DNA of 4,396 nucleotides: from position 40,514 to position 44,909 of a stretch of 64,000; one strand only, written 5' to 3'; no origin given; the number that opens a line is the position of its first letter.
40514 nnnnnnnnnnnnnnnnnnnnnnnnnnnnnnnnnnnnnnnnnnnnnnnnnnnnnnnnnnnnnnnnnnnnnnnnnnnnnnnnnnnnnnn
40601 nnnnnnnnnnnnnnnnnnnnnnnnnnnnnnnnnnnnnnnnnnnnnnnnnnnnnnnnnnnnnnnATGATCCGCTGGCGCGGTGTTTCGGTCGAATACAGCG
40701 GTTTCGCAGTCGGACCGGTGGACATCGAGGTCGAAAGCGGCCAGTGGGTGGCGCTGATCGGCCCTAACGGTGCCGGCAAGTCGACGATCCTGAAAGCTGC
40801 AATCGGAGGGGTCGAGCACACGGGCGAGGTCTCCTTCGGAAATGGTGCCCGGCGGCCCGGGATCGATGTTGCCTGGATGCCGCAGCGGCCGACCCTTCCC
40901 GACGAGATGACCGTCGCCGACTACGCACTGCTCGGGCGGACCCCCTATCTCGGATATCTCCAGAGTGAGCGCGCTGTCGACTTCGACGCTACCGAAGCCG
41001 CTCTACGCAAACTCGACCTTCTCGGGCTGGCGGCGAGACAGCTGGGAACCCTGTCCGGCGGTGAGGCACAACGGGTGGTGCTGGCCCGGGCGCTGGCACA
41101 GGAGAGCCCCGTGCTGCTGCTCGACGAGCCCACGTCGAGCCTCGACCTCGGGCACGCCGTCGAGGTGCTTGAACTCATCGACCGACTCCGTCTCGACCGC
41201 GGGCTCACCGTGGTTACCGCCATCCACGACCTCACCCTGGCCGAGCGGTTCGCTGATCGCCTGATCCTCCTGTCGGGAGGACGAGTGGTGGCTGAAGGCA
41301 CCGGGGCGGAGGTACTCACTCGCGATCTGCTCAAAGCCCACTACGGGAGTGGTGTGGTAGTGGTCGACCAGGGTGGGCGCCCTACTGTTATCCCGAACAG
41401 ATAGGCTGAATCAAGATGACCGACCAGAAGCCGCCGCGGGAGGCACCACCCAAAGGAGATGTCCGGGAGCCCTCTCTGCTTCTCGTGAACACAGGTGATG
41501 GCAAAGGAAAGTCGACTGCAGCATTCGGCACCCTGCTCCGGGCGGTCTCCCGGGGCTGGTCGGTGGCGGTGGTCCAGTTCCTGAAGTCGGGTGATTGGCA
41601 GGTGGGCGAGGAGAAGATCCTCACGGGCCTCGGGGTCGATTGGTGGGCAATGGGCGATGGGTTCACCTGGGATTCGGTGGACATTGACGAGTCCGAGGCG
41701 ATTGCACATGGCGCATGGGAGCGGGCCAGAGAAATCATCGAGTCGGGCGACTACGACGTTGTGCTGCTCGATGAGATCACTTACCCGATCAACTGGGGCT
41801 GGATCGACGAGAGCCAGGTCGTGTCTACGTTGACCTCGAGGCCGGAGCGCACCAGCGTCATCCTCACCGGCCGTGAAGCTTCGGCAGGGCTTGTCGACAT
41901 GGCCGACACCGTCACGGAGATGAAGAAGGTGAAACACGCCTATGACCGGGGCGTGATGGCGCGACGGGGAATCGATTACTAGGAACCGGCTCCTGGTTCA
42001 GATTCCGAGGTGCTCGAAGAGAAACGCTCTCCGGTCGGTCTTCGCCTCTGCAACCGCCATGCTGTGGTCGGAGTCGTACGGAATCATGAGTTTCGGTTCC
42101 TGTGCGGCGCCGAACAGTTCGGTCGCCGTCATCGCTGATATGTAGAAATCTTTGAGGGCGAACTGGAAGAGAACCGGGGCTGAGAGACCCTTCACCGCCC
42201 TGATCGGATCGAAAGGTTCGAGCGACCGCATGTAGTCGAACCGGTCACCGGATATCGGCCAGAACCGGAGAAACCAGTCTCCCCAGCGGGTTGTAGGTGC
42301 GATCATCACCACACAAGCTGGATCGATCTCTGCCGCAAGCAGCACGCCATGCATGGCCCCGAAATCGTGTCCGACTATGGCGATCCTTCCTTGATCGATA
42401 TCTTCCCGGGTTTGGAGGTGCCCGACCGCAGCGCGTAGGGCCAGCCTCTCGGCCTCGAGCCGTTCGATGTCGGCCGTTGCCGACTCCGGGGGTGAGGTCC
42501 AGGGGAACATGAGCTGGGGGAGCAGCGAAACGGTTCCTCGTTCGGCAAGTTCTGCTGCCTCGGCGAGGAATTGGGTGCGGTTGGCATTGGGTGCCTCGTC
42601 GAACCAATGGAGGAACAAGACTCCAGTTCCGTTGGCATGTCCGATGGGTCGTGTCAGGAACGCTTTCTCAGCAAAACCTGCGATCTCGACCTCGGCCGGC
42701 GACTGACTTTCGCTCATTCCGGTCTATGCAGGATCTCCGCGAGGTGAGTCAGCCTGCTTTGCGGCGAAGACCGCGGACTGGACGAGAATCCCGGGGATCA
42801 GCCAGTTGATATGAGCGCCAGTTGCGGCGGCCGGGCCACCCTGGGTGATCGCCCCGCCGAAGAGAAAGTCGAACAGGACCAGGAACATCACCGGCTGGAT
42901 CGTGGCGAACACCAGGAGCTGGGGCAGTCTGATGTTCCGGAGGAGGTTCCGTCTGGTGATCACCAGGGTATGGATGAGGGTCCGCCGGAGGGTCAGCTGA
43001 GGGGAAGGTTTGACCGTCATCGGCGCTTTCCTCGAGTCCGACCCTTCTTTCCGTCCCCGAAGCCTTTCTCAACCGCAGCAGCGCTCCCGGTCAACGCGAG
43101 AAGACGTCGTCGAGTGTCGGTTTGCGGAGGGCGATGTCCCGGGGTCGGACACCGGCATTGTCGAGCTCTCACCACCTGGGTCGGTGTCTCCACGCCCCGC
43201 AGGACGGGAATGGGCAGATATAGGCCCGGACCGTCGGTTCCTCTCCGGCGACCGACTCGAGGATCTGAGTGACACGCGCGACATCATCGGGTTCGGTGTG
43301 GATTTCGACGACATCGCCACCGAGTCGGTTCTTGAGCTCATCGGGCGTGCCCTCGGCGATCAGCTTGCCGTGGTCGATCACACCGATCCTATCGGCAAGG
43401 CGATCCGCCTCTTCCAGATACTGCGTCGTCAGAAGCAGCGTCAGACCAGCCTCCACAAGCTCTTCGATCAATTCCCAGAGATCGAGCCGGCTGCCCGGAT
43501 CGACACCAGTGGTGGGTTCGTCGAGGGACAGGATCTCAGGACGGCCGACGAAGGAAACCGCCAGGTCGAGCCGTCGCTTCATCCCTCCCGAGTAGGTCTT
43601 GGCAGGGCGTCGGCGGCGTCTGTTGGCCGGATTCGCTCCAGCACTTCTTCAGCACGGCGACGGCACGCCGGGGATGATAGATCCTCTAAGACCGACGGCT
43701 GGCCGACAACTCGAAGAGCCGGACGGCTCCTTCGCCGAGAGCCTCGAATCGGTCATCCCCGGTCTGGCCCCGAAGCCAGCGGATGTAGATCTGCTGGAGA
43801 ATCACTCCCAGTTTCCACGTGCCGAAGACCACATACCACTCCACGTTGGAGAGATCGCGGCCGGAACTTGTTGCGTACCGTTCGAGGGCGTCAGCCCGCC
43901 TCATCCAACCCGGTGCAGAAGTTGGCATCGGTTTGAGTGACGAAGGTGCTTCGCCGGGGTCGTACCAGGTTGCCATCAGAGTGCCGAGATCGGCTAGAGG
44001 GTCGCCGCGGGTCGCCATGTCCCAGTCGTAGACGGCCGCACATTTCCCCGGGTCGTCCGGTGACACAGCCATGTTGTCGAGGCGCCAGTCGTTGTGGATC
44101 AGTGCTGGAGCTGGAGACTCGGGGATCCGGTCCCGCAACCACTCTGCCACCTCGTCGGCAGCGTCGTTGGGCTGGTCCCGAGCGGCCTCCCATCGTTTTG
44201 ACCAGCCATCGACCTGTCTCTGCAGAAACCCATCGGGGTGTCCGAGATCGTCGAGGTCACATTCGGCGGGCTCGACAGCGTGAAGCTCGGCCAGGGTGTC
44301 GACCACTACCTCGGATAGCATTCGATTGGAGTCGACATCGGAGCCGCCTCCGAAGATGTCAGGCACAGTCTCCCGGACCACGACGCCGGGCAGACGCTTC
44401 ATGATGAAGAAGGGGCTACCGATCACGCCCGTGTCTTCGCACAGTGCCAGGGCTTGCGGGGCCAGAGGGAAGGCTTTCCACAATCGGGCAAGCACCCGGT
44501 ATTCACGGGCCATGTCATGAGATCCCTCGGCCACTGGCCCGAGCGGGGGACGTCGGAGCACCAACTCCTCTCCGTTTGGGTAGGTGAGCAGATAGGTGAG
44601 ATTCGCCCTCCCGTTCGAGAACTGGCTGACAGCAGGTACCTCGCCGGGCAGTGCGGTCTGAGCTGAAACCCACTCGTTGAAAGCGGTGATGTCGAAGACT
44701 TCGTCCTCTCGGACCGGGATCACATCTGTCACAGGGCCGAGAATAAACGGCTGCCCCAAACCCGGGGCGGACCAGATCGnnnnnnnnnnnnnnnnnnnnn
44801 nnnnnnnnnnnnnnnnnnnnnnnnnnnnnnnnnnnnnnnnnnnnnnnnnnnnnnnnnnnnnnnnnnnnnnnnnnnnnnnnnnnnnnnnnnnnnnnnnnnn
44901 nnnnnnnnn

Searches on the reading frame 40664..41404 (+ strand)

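Call 78: search_protein_families(library=pfam, proteins=[window:40664-41404:+], max_evalue=0.00001)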
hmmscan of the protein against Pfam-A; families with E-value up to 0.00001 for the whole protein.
window:40664-41404:+ (246 aa): 3 families
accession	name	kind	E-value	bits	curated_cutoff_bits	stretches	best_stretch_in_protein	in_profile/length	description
PF00005.33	ABC_tran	-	1.1e-26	94.5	25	1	18-158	3-137/137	ABC transporter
PF13304.12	AAA_21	-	5.1e-09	37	27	0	30-69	3-42/304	AAA domain, putative AbiEii toxin, Type IV TA system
PF02463.25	SMC_N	-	1.1e-06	28.7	40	0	27-45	25-43/220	RecF/RecN/SMC N terminal domain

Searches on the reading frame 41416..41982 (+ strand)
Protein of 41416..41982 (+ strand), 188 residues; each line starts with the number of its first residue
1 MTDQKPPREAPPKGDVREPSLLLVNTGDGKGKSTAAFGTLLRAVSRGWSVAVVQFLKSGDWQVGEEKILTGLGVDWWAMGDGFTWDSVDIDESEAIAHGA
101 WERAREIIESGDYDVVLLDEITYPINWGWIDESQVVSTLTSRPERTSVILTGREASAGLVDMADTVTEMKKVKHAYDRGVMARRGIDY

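Call 78: search_protein_families(library=pfam, proteins=[window:41416-41982:+], max_evalue=0.00001)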
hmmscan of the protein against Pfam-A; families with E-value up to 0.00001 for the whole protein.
window:41416-41982:+ (188 aa): 1 family
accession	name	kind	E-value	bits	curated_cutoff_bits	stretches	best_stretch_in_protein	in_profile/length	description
PF02572.21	CobA_CobO_BtuR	-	2.7e-62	210.4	25.7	1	21-188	4-172/172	ATP:corrinoid adenosyltransferase BtuR/CobO/CobP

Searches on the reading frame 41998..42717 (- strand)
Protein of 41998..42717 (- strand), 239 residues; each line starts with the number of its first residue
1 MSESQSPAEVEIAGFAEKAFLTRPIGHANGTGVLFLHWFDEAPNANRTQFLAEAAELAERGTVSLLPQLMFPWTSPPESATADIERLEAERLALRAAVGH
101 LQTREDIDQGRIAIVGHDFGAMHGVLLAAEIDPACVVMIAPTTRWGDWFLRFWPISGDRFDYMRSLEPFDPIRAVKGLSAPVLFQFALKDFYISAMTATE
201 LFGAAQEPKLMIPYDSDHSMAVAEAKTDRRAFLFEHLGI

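Call 78: search_protein_families(library=pfam, proteins=[window:41998-42717:-], max_evalue=0.00001)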
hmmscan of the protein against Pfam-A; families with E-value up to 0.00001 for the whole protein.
window:41998-42717:- (239 aa): 0 families

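Call 81: search_protein_families(library=pfam, proteins=[window:41998-42717:-], max_evalue=0.01)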
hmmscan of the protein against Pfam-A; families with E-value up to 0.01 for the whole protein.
window:41998-42717:- (239 aa): 4 families
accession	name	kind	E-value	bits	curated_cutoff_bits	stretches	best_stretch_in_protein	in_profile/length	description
PF12697.13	Abhydrolase_6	-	8.2e-05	23.8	26.3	1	58-164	25-117/217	Alpha/beta hydrolase family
PF01738.24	DLH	-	0.00022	21.3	21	1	54-201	34-165/217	Dienelactone hydrolase family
PF00326.27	Peptidase_S9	-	0.00036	20.5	22.6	1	96-234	50-203/213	Prolyl oligopeptidase family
PF00561.26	Abhydrolase_1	-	0.0013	18.9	25.8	1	104-165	63-129/245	alpha/beta hydrolase fold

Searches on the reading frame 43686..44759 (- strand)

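Call 79: search_protein_families(library=pfam, proteins=[window:43686-44759:-], max_evalue=0.00001)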
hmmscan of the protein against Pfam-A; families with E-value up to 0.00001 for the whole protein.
window:43686-44759:- (357 aa): 1 family
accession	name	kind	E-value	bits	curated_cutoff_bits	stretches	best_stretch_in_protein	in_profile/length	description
PF01636.29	APH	-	2.8e-45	155.4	23.2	1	44-270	2-218/239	Phosphotransferase enzyme family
